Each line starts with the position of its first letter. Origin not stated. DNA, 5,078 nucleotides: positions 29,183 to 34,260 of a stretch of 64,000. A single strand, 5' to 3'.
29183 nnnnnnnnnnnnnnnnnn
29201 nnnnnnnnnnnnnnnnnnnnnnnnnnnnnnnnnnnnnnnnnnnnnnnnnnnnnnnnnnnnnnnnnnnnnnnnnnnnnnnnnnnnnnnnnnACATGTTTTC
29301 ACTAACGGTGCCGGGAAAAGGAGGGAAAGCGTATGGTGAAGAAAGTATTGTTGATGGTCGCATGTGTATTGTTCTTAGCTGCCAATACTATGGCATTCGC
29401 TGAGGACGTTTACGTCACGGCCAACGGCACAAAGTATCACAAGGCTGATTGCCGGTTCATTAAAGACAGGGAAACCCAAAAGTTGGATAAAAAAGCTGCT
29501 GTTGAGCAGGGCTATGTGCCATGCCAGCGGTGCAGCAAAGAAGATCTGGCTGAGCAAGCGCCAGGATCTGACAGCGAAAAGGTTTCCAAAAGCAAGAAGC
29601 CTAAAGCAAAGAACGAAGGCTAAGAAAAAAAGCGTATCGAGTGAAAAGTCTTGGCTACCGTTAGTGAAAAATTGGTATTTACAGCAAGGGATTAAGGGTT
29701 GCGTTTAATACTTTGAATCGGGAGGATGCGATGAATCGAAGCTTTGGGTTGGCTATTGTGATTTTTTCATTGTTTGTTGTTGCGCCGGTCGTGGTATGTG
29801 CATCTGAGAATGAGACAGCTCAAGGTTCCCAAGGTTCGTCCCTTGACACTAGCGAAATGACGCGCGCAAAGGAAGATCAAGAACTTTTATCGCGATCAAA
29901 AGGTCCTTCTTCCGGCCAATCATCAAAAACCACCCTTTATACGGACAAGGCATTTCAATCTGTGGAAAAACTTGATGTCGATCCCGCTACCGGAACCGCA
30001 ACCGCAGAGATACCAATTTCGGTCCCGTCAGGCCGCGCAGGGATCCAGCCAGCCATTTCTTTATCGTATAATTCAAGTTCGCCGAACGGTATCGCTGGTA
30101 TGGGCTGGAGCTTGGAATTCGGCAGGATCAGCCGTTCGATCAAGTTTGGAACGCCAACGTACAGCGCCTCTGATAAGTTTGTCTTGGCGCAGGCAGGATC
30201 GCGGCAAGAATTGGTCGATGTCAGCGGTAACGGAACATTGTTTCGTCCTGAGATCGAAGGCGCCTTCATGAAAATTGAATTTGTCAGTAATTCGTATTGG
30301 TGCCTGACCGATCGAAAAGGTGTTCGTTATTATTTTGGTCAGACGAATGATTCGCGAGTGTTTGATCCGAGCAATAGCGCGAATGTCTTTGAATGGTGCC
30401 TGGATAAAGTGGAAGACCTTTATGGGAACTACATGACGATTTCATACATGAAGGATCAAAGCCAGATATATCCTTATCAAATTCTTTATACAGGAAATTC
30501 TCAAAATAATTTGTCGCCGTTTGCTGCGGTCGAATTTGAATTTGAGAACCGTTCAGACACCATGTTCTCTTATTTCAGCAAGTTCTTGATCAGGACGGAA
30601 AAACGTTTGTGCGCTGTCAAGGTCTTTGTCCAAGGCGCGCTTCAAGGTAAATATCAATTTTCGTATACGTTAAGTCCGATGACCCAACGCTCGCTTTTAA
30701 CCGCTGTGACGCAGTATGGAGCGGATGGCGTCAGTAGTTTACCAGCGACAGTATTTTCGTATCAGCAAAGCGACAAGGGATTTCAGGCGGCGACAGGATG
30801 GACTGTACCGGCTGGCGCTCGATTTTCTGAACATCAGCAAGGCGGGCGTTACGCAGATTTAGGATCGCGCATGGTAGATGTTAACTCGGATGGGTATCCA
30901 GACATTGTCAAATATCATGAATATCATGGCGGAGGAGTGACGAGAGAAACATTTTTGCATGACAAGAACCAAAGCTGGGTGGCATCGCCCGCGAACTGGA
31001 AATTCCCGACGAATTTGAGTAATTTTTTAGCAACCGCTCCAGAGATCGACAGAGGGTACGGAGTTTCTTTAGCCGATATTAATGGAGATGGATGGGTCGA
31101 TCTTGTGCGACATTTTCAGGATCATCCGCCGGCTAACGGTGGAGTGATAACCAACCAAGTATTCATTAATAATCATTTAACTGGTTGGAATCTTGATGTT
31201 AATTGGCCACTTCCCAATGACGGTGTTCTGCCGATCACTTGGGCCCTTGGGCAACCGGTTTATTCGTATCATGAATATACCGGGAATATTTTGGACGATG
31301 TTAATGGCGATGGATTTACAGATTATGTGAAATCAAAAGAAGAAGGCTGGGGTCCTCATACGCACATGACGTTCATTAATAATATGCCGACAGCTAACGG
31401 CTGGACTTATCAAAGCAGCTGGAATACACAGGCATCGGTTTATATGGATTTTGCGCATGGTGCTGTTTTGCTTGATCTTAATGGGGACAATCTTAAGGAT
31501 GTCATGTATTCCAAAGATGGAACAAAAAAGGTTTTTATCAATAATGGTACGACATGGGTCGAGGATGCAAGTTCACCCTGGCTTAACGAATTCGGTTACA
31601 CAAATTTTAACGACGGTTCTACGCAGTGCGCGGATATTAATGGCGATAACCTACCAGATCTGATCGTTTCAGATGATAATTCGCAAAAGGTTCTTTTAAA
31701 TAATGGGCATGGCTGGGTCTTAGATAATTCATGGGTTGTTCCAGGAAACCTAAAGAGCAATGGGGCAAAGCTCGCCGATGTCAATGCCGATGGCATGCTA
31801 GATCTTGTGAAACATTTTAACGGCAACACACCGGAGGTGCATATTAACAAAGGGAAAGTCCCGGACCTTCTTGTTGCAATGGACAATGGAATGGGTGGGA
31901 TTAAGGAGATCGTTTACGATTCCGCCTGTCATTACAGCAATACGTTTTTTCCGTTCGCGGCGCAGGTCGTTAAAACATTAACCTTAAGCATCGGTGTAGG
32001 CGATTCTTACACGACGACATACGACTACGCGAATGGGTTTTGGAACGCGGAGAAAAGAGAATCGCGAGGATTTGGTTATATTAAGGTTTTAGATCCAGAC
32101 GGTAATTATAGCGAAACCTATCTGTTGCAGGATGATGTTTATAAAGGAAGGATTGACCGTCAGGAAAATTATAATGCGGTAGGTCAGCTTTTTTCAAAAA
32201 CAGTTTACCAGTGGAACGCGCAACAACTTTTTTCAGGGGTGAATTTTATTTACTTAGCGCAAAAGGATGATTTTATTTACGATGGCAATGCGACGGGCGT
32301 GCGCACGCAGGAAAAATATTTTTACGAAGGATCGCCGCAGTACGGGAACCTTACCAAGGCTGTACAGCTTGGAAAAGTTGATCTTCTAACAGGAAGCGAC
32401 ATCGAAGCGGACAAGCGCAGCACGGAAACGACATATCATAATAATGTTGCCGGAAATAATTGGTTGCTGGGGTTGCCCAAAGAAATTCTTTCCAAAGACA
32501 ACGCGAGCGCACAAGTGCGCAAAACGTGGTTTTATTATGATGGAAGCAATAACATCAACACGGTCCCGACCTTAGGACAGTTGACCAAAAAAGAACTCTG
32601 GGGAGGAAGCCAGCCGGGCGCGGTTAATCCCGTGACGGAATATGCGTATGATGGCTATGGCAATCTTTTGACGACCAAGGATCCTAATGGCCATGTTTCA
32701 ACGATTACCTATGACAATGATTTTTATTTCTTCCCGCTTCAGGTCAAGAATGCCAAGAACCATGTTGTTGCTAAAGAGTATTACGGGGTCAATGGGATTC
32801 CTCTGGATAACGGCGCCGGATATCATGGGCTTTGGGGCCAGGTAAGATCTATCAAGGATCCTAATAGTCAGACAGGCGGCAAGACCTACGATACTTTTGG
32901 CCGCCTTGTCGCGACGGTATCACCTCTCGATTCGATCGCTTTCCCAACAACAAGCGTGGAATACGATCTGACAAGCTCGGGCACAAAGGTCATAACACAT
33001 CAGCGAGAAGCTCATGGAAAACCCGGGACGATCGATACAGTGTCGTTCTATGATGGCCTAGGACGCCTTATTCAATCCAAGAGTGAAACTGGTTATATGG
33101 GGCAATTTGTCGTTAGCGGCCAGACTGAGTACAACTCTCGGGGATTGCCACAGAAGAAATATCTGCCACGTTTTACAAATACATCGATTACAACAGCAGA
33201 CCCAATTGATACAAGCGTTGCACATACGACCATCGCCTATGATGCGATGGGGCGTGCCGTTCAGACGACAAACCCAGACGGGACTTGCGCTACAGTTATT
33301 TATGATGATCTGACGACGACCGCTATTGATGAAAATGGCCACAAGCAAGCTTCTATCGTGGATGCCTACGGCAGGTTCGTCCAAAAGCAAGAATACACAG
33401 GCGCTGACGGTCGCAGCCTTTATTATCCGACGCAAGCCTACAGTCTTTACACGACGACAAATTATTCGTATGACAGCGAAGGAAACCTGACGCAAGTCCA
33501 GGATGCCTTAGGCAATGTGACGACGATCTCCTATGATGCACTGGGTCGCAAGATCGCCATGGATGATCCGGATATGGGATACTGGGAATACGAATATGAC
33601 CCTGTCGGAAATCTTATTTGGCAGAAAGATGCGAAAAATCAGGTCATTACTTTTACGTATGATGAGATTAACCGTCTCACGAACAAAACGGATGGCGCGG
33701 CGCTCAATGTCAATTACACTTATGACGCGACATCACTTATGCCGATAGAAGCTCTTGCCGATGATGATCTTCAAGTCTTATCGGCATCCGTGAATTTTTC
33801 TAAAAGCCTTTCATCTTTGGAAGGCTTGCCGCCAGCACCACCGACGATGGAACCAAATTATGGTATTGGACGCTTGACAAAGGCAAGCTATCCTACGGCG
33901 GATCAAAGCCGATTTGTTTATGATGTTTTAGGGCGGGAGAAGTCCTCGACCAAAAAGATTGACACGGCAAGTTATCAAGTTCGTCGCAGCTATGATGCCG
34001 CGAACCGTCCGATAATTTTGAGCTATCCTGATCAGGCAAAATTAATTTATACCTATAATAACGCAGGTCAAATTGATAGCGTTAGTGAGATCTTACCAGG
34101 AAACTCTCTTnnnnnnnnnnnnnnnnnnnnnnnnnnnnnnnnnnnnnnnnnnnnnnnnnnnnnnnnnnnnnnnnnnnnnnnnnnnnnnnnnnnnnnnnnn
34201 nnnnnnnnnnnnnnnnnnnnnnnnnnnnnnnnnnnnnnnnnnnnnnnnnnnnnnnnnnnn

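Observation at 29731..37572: Giant Sec-secreted SpvB/FG-GAP/YD-repeat RHS protein (TcB-TcC-like BC fusion) with no TcA partner in the window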

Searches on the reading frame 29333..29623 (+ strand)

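Call 8: search_protein_families(library=pfam, proteins=[window:29333-29623:+], max_evalue=0.01)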
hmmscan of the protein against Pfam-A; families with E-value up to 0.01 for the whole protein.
window:29333-29623:+ (96 aa): 0 families

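Call 28: search_protein_families(library=padloc, proteins=[window:29333-29620:+], max_evalue=1)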
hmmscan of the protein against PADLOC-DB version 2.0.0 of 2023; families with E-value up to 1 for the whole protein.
window:29333-29620:+ (96 aa): 0 families

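Call 29: search_protein_families(library=ncbifam, proteins=[window:29333-29620:+], max_evalue=1)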
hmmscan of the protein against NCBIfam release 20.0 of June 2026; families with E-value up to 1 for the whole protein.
window:29333-29620:+ (96 aa): 5 families
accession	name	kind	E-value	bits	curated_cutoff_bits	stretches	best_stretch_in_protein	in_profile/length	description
NF041700.1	Shig_StxB_1e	exception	0.015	15.3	203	1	2-44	1-43/89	Shiga toxin Stx1e subunit B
NF033659.0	Shiga_Stx1B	exception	0.028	14.6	175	1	2-44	1-43/89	Shiga toxin Stx1 subunit B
NF041698.1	Shig_StxB_1c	exception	0.063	13.4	201.2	1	2-46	1-45/89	Shiga toxin Stx1c subunit B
NF041697.1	Shig_StxB_1a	exception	0.064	13.5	204.3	1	2-44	1-43/89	Shiga toxin Stx1a subunit B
NF041699.1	Shig_StxB_1d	exception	0.12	12.5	199.5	1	2-44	1-43/89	Shiga toxin Stx1d subunit B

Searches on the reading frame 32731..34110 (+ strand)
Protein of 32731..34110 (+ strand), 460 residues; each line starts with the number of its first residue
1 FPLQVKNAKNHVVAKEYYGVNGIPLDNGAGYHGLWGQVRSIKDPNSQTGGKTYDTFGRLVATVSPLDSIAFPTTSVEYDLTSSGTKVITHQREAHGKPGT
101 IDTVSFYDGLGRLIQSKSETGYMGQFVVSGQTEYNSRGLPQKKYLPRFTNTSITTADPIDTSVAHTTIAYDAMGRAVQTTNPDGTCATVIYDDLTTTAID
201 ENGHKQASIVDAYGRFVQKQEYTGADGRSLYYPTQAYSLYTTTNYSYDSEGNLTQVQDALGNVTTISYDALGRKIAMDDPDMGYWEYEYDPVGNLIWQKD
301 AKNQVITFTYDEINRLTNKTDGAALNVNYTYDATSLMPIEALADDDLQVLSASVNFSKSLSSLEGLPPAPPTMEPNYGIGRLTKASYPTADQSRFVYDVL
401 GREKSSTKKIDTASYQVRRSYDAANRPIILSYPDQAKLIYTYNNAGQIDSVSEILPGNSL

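Call 87: search_solved_structures(query=window:32731-34110:+, max_evalue=0.01, show_alignments=0)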
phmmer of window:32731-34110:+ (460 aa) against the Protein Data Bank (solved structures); distinct sequences matched with E-value up to 0.01: 13.
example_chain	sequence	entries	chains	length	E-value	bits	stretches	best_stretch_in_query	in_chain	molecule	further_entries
8cp6_B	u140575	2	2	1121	1.6e-24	89.9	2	244-333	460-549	Toxin protein Tse5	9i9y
8h8a_A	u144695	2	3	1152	1.4e-20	76.9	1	242-339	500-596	Putative Rhs-family protein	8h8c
8uy4_A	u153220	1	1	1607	5.2e-20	75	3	242-312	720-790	Tse15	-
8uxt_A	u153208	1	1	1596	5.7e-20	74.9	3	242-312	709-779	Tse15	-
8h8b_A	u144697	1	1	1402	6.5e-20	74.7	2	242-449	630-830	Putative Rhs-family protein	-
8qja_A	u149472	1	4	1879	1e-19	74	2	245-332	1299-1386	Putative type VI secretion system YD repeat-containing Rhs element Vgr protein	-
7q97_A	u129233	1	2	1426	5.6e-19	71.6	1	226-325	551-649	Rhs family protein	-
7pq5_L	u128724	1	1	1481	2.5e-14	56.2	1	224-319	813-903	Tre23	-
8qjd_A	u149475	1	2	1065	6.2e-13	51.7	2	160-316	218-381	Salmonella bongori Rhs core domain (residues 360-1420)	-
8qjb_A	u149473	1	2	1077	6.9e-13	51.5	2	160-316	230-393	T6SS-associated Rhs core domain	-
8qjc_A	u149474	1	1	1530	5.4e-12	48.6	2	160-318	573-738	T6SS-associated Rhs core and toxin domain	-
9ifo_A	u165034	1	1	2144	6.5e-08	35.1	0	245-331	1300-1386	Teneurin-Like Protein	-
9pt5_A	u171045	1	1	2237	7.5e-08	34.9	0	245-332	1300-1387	Teneurin-like protein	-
